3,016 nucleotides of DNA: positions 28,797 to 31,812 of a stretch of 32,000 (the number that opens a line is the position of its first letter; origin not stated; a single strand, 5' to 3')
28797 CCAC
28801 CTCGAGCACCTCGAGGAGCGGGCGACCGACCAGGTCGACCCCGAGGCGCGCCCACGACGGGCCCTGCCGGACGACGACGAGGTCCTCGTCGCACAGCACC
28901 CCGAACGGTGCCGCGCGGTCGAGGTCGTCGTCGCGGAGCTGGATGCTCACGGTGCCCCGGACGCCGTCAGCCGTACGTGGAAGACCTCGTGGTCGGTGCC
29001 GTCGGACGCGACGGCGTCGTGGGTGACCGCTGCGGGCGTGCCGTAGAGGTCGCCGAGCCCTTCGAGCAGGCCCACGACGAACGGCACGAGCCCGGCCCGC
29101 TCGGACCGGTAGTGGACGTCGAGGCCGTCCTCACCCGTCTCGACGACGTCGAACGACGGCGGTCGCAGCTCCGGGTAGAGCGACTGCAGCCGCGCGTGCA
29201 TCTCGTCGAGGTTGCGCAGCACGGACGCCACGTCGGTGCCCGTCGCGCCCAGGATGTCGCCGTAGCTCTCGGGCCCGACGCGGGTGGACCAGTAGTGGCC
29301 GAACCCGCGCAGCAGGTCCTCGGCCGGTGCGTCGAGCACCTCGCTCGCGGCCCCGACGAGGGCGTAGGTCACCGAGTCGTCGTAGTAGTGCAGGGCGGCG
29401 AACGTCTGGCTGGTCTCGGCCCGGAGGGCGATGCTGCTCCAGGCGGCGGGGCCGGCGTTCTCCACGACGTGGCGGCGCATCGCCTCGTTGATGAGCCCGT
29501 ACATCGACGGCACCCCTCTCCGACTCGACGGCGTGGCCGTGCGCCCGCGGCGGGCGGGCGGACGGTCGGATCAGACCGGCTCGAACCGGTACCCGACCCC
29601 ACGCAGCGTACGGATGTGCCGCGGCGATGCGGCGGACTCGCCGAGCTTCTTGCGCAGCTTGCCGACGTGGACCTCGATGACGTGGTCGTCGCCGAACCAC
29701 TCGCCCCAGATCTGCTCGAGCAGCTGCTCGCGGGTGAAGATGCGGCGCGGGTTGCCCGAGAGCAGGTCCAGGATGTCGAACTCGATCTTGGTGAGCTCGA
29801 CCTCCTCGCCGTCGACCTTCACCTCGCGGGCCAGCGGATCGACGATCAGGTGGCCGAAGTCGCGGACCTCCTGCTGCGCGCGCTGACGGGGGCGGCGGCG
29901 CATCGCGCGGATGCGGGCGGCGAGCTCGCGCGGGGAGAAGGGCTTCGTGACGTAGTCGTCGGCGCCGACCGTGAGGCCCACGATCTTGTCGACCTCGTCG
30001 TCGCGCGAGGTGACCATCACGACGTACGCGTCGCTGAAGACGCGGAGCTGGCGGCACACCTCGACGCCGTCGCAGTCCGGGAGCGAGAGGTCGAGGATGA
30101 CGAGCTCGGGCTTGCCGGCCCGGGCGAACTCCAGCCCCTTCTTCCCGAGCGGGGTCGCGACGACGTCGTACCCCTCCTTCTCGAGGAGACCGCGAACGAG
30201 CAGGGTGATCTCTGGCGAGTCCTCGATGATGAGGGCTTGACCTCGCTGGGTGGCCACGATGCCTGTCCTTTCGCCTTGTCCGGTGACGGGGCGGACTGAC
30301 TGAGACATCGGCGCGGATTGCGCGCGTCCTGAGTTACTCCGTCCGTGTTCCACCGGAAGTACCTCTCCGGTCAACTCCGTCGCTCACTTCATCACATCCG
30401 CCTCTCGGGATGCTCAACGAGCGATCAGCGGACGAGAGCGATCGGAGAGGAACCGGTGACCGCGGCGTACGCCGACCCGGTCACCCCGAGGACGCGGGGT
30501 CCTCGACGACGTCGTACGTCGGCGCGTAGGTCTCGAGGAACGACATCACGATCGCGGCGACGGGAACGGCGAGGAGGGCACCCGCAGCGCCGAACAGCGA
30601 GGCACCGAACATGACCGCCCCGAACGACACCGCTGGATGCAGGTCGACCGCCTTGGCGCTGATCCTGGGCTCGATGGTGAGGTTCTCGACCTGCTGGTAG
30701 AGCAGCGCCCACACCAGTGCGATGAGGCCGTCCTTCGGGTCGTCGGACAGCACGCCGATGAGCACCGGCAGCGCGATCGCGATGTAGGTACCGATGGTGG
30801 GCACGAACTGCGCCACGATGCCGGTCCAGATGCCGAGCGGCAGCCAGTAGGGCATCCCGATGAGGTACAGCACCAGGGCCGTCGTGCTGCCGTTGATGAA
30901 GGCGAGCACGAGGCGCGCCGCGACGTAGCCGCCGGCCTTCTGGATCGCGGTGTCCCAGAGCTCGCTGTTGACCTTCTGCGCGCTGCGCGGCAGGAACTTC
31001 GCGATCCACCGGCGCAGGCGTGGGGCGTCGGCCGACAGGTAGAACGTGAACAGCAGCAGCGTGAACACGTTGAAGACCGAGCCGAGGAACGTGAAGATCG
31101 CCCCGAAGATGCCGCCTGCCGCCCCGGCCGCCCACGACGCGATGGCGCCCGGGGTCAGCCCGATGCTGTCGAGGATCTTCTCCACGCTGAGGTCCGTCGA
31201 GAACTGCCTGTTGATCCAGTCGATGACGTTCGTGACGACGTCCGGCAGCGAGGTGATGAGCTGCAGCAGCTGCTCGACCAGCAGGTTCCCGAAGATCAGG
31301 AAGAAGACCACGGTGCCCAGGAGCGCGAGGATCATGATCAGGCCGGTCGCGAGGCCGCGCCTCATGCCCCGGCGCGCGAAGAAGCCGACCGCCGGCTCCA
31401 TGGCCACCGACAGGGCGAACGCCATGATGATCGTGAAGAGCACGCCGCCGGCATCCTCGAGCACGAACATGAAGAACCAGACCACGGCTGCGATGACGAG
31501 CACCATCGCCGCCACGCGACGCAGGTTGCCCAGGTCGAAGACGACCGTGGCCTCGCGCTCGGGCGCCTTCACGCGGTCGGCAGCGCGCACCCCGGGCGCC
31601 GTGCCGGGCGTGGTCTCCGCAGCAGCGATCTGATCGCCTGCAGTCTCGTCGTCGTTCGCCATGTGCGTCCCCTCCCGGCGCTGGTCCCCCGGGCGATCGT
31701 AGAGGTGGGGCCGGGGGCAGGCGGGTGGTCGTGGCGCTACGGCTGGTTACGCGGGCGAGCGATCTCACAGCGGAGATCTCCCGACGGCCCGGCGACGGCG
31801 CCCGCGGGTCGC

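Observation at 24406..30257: Complete cytoplasmic H-NOX-headed phosphorelay (OmpR regulator, H-NOX, HNOBA kinase, GAF hybrid kinase, Hpt) in a high-GC actinobacterial context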

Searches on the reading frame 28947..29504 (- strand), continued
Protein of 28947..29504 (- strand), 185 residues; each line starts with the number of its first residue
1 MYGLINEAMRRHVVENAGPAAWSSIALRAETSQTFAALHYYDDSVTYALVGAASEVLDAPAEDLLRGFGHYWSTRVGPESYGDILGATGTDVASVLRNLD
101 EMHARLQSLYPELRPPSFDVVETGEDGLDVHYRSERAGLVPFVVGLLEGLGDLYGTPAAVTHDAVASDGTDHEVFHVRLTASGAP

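Call 33: find_encoding_contigs(protein=P0095, flank=10000, max_places=1)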
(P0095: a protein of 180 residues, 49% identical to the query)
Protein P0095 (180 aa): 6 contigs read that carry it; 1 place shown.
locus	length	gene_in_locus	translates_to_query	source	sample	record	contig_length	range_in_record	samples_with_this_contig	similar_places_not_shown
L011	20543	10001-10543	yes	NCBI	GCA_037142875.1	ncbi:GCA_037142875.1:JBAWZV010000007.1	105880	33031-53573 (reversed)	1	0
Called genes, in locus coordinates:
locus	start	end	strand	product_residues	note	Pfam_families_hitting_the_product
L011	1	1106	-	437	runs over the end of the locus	PF02624:YcaO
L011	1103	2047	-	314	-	-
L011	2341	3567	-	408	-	PF07690:MFS_1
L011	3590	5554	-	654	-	PF01833:TIG (weak), PF20144:TIG_SUH (faint), PF01833:TIG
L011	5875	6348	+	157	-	PF04073:tRNA_edit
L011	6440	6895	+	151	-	PF10604:Polyketide_cyc2 (weak), PF03364:Polyketide_cyc (weak)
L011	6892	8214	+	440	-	PF00875:DNA_photolyase, PF03441:FAD_binding_7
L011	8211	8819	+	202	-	-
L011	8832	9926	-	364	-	PF00762:Ferrochelatase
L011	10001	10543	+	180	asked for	PF07700:HNOB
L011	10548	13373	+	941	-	PF07701:HNOBA (faint), PF00989:PAS (faint), PF08447:PAS_3, PF08448:PAS_4 (weak), PF00512:HisKA, PF02518:HATPase_c, PF00072:Response_reg, PF01627:Hpt (weak), +2 more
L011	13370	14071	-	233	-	PF00072:Response_reg, PF00486:Trans_reg_C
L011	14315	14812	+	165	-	-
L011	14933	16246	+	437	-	-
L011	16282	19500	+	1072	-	PF26198:Ig_SMCHD1_6th (faint), PF14686:fn3_3 (faint)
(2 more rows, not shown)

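Call 58: find_encoding_contigs(protein=P0083, flank=9000, max_places=1)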
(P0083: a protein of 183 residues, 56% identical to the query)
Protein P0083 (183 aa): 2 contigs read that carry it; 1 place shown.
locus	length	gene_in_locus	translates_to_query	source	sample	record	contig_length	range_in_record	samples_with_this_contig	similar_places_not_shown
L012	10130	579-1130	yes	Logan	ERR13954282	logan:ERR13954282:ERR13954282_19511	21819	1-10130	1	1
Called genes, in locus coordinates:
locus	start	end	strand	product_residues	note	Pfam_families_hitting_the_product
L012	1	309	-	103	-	?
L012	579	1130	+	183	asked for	PF07700:HNOB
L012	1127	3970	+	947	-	PF07701:HNOBA (faint), PF08447:PAS_3, PF00989:PAS (weak), PF08448:PAS_4 (weak), PF00512:HisKA, PF02518:HATPase_c, PF00072:Response_reg, PF01627:Hpt, +3 more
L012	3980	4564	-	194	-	PF03729:DUF308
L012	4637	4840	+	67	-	-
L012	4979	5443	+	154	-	PF13473:Cupredoxin_1 (weak), PF00127:Copper-bind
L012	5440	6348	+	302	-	PF01263:Aldose_epim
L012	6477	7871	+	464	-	PF01654:Cyt_bd_oxida_I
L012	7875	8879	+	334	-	PF02322:Cyt_bd_oxida_II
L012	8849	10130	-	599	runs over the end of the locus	PF00664:ABC_membrane, PF00005:ABC_tran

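Call 59: find_encoding_contigs(protein=P0023, flank=9000, max_places=1)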
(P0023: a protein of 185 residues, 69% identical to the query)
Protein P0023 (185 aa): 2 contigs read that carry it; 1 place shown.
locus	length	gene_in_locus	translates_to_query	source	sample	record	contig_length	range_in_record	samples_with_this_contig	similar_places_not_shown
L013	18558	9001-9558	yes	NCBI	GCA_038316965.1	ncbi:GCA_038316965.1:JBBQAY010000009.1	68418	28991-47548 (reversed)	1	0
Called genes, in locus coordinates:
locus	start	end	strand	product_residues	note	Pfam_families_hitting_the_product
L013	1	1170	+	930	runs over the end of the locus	PF00990:GGDEF, PF00563:EAL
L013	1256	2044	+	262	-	PF07510:GmrSD_C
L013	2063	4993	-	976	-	PF01636:APH, PF00202:Aminotran_3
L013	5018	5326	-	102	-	PF03992:ABM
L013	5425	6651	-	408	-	PF13336:AcetylCoA_hyd_C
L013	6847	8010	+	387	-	PF01594:AI-2E_transport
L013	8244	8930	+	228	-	PF00072:Response_reg, PF00486:Trans_reg_C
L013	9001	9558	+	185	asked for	PF07700:HNOB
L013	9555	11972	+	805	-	PF07701:HNOBA (weak), PF00989:PAS (faint), PF08448:PAS_4 (faint), PF13188:PAS_8 (faint), PF08447:PAS_3, PF00512:HisKA, PF02518:HATPase_c, PF00072:Response_reg, +1 more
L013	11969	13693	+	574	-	PF13581:HATPase_c_2 (weak), PF02518:HATPase_c, PF00072:Response_reg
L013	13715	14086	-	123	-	PF01627:Hpt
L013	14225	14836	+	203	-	-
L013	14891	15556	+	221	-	PF04234:CopC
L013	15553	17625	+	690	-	PF05425:CopD, PF09678:Caa3_CtaG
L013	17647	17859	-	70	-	-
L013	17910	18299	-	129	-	PF11236:DUF3037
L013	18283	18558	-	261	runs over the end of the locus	PF20613:HipA_2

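Call 72: list_cluster_members(proteins=[P0110, P0118, P0108, P0116, P0119, P0092, P0023, P0106, P0102, P0120])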
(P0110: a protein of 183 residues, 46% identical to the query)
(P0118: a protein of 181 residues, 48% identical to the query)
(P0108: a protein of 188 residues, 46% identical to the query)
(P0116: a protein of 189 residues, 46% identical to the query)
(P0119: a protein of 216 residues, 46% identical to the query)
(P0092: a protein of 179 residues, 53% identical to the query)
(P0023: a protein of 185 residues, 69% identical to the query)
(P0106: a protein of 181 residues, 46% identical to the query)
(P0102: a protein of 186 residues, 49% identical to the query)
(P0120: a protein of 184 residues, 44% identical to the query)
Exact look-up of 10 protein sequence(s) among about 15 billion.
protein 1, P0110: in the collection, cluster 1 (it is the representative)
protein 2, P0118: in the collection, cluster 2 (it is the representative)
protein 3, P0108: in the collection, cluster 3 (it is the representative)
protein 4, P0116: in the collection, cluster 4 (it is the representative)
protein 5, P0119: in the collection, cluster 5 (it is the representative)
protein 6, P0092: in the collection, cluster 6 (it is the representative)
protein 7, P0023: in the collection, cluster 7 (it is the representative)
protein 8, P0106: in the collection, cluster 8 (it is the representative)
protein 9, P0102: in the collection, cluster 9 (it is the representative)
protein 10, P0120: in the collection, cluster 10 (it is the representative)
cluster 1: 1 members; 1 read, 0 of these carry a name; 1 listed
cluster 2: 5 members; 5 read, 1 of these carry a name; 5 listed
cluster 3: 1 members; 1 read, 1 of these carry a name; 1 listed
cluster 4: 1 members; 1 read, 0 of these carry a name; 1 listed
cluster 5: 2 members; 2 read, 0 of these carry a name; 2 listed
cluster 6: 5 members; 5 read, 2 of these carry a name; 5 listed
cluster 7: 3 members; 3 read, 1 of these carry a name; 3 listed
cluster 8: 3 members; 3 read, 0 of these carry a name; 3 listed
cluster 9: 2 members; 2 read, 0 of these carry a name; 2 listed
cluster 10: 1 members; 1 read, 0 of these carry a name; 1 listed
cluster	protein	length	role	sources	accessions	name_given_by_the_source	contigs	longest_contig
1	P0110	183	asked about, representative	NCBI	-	-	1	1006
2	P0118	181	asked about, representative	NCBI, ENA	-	-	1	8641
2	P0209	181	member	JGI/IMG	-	Haem-NO-binding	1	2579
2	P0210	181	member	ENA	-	-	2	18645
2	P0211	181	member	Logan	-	-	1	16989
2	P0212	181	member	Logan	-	-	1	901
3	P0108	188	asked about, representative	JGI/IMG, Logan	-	hypothetical protein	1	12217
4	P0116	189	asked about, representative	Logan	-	-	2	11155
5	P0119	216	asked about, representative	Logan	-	-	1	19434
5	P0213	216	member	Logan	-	-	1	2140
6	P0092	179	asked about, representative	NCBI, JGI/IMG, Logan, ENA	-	hypothetical protein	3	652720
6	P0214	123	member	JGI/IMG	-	hypothetical protein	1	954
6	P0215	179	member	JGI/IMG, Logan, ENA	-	-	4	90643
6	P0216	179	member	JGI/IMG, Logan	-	-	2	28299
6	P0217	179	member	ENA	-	-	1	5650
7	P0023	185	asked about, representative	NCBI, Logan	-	-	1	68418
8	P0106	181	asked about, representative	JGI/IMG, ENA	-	-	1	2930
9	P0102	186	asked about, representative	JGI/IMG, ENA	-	-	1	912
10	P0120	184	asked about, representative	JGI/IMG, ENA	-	-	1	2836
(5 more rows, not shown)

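Call 75: search_protein_families(library=pfam, proteins=[L007:10561-12240:+, L007:12247-13668:-, L006:5126-6622:+, L006:1871-4699:-, L007:8800-9996:+], max_evalue=0.001)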
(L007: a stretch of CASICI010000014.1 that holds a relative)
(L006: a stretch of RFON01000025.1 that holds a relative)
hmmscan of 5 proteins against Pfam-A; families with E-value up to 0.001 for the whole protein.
L007:10561-12240:+ (560 aa): 4 families
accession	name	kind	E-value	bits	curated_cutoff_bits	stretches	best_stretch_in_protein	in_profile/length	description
PF02518.31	HATPase_c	-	2.7e-19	70.1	26.4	1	296-415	2-108/111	Histidine kinase-, DNA gyrase B-, and HSP90-like ATPase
PF00072.30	Response_reg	-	1.9e-18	67.1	30.2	1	444-554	1-110/111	Response regulator receiver domain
PF07701.20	HNOBA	-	2.6e-15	56.9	23.4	2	82-170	113-197/216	Heme NO binding associated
PF00512.31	HisKA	-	1.1e-07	32.2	26.9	1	190-251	3-63/66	His Kinase A (phospho-acceptor) domain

L007:12247-13668:- (473 aa): 4 families
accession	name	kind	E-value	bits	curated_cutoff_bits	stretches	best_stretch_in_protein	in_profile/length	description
PF00072.30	Response_reg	-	2e-24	86.4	30.2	1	346-462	1-110/111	Response regulator receiver domain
PF13185.12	GAF_2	-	5.7e-12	46.4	28.6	1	120-247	10-134/136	GAF domain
PF01590.32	GAF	-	5.2e-09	37.2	22.4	1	157-247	35-132/133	GAF domain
PF13492.12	GAF_3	-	3.2e-06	28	27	1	199-246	78-125/129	GAF domain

L006:5126-6622:+ (499 aa): 2 families
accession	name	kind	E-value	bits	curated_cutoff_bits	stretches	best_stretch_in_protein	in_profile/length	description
PF00211.25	Guanylate_cyc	-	1.1e-14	54.9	21.9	1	256-429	7-174/183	Adenylate and Guanylate cyclase catalytic domain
PF07701.20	HNOBA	-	0.00029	20.9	23.4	0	147-214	115-186/216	Heme NO binding associated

L006:1871-4699:- (942 aa): 3 families
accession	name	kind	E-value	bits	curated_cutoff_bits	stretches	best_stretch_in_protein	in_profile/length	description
PF01131.25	Topoisom_bac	-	3.4e-93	313.3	35.1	1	244-722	3-410/411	DNA topoisomerase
PF13342.12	Toprim_Crpt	-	1.8e-31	108.4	32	2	872-931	2-59/60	C-terminal repeat of topoisomerase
PF01751.28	Toprim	-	1.3e-05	25.7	23.1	1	93-213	1-81/96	Toprim domain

L007:8800-9996:+ (399 aa): 4 families
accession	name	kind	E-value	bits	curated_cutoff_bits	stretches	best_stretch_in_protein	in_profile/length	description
PF17827.6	PrmC_N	-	5.3e-20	72.2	23.4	1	45-114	2-71/71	PrmC N-terminal domain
PF05175.20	MTS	-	1.1e-05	25.6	23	0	247-306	58-113/170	Methyltransferase small domain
PF13847.12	Methyltransf_31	-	1.3e-05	25.4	27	1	247-356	31-113/145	Methyltransferase domain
PF13649.12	Methyltransf_25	-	0.00025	22.1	27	0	246-308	23-83/97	Methyltransferase domain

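Call 79: search_protein_families(library=ncbifam, proteins=[window:28947-29504:-], max_evalue=0.00001)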
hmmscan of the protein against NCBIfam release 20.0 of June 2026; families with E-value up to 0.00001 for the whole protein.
window:28947-29504:- (185 aa): 0 families

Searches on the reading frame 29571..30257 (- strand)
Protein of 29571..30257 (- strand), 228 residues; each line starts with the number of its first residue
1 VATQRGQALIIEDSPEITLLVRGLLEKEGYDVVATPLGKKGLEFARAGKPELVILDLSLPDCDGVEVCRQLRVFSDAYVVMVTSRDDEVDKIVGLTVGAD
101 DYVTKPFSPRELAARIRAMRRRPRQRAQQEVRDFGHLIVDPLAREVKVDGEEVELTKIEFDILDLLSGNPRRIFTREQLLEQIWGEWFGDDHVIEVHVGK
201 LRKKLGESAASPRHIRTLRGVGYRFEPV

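Call 3: search_protein_families(library=pfam, proteins=[window:29571-30257:-], max_evalue=0.01)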
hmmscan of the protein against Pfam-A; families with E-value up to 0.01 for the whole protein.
window:29571-30257:- (228 aa): 2 families
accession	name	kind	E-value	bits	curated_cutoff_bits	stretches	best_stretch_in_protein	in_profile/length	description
PF00486.34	Trans_reg_C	-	8e-27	93.6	26.2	1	150-225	1-77/77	Transcriptional regulatory protein, C terminal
PF00072.30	Response_reg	-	1.5e-26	93.1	30.2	1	9-117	2-111/111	Response regulator receiver domain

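Call 79: search_protein_families(library=ncbifam, proteins=[window:29571-30257:-], max_evalue=0.00001)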
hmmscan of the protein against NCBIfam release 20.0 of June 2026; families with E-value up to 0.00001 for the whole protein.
window:29571-30257:- (228 aa): 83 families (the best 25 are shown)
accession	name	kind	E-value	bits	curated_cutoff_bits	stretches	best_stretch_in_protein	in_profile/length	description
NF040689.1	MtrAB_MtrA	equivalog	3.1e-62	209.8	300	1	9-224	2-217/219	MtrAB system response regulator MtrA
NF008296.0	PRK11083.1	equivalog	2.1e-60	204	273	1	6-226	4-226/228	two-component system response regulator CreB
TIGR02154.1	PhoB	equivalog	1.3e-58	198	296.2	1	7-226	4-226/226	phosphate regulon transcriptional regulator PhoB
NF040534.1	resp_reg_YycF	equivalog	1.2e-56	191.6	340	1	9-224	4-226/231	response regulator YycF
NF045944.1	ResRegRpaBCyano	equivalog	4.1e-56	189.9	330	1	9-225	1-227/229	response regulator transcription factor RpaB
NF007982.1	PRK10710.1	equivalog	1.1e-54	185.5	380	1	4-226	6-228/235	envelope stress response regulator BaeR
NF007820.0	PRK10529.1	equivalog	3.2e-53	180.5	325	1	8-226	4-224/225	two-component system response regulator KdpE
NF041733.1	resp_reg_CseB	equivalog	5.1e-52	176.5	350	1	8-225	3-226/228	two-component system response regulator CseB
NF033117.2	vanR_ACDEGLN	exception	5.6e-52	176.6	350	1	9-226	2-226/226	VanR-ABDEGLN family response regulator transcription factor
NF033120.0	vanR_FM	exception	1.4e-51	175.4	460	1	8-226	6-230/231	vancomycin resistance response regulator transcription factor, VanR-F/VanR-M family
NF007005.1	PRK09468.1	equivalog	3.4e-47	160.9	331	1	7-227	5-233/237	osmolarity response regulator transcription factor OmpR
NF053854.1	RespRegPhoBBctds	equivalog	4.9e-47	160.2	270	1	9-226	2-225/225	two-component system response regulator PhoB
NF041209.1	resp_regPieR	equivalog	1e-46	159.4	450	1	8-226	3-228/231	two component system response regulator PieR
NF045991.1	RespRegCtrARhodob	equivalog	3e-46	158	350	1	8-224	3-220/224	response regulator transcription factor CtrA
TIGR01387.1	cztR_silR_copR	subfamily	1e-43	149.5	279.2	1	9-224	2-217/218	heavy metal response regulator transcription factor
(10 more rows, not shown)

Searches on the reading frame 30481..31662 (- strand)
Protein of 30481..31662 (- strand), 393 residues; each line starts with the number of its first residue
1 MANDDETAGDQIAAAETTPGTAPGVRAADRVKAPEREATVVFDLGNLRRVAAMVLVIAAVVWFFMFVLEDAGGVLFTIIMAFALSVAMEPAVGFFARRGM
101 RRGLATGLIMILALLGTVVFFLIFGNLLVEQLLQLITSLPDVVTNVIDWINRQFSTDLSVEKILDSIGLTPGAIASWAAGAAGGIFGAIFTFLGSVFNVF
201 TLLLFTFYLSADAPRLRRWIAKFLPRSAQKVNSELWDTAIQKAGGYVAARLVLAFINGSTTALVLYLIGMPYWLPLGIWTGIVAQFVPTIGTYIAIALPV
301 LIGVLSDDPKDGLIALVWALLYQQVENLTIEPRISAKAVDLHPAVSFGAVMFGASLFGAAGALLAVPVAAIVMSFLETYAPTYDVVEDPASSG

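Call 14: search_protein_families(library=pfam, proteins=[window:30481-31662:-], max_evalue=0.01)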
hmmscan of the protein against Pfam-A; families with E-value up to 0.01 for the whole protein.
window:30481-31662:- (393 aa): 3 families
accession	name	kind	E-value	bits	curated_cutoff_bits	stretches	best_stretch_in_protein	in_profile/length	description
PF01594.21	AI-2E_transport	-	1.1e-56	192.9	34.3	1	50-379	4-326/327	AI-2E family transporter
PF07331.16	TctB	-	0.0033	18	29.1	1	41-128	59-132/137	Tripartite tricarboxylate transporter TctB family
PF04895.17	Nre_C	-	0.0052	17.1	27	0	241-280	11-54/110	Archaeal Nre, C-terminal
